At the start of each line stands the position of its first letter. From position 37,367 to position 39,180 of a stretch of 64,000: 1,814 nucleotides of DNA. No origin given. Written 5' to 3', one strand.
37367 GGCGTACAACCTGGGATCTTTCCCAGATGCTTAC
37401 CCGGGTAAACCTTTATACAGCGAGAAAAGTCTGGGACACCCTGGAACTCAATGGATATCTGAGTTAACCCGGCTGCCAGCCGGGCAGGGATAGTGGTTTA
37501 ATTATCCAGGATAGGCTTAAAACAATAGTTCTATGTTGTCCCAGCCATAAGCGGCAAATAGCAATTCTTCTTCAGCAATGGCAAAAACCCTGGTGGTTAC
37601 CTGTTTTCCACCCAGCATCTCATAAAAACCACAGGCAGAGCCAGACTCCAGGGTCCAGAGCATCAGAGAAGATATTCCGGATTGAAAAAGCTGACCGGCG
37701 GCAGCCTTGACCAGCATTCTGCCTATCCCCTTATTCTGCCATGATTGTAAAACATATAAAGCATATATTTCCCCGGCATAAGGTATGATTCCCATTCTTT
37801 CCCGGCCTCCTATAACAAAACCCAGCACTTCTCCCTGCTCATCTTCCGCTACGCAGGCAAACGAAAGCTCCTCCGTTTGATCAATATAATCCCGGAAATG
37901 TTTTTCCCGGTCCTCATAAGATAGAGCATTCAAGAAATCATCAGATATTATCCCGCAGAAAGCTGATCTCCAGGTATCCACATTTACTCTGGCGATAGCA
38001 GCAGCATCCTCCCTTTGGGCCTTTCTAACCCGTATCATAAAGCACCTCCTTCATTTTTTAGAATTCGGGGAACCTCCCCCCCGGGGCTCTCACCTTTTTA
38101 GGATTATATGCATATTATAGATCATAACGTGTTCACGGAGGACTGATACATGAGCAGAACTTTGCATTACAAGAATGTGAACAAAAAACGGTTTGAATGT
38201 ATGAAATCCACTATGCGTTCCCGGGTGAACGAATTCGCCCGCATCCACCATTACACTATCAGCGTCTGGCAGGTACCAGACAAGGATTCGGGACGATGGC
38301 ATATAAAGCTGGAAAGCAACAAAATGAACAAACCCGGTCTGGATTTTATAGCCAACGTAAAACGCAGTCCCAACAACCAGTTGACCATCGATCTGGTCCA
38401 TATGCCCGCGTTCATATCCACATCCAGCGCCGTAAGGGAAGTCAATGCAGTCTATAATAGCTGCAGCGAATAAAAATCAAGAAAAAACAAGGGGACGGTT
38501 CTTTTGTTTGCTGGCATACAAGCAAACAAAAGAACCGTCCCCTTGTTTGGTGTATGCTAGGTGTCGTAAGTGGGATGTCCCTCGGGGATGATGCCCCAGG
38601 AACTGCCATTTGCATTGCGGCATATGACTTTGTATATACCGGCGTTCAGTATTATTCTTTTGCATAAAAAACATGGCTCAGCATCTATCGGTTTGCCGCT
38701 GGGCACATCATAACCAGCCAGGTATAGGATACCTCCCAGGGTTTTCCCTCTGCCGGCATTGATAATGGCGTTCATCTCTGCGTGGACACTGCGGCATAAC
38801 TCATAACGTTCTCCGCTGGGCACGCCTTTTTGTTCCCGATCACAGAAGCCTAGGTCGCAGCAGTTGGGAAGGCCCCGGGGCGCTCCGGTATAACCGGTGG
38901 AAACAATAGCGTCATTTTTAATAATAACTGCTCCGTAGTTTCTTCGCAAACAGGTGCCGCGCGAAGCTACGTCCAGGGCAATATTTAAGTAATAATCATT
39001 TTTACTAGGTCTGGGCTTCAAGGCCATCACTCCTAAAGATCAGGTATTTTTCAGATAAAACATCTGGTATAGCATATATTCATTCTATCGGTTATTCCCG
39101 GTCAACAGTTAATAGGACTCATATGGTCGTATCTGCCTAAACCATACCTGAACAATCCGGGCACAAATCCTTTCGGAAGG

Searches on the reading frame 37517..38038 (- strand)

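Call 29: search_protein_families(library=pfam, proteins=[window:37517-38038:-], max_evalue=0.01)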
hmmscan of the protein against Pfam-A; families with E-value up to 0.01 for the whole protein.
window:37517-38038:- (173 aa): 4 families
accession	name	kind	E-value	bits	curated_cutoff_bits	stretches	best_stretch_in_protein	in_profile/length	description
PF00583.31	Acetyltransf_1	-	2.6e-14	53.9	20.7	1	40-143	13-115/116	Acetyltransferase (GNAT) family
PF08445.16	FR47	-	1.9e-11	44.2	22.1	1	86-152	19-85/86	FR47-like protein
PF13508.13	Acetyltransf_7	-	4.1e-11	43.5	27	1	61-143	5-81/84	Acetyltransferase (GNAT) domain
PF13673.13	Acetyltransf_10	-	1.3e-07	32.1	23.6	1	46-147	20-110/128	Acetyltransferase (GNAT) domain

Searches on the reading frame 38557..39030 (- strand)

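Call 29: search_protein_families(library=pfam, proteins=[window:38557-39030:-], max_evalue=0.01)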
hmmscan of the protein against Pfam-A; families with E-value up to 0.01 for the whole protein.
window:38557-39030:- (157 aa): 2 families
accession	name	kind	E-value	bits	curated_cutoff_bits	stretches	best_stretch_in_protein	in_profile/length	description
PF00383.29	dCMP_cyt_deam_1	-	2e-16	60.1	25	1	9-137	2-100/102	Cytidine and deoxycytidylate deaminase zinc-binding region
PF14437.12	MafB19-deam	-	4.8e-05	23.7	27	1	16-140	9-102/142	MafB19-like deaminase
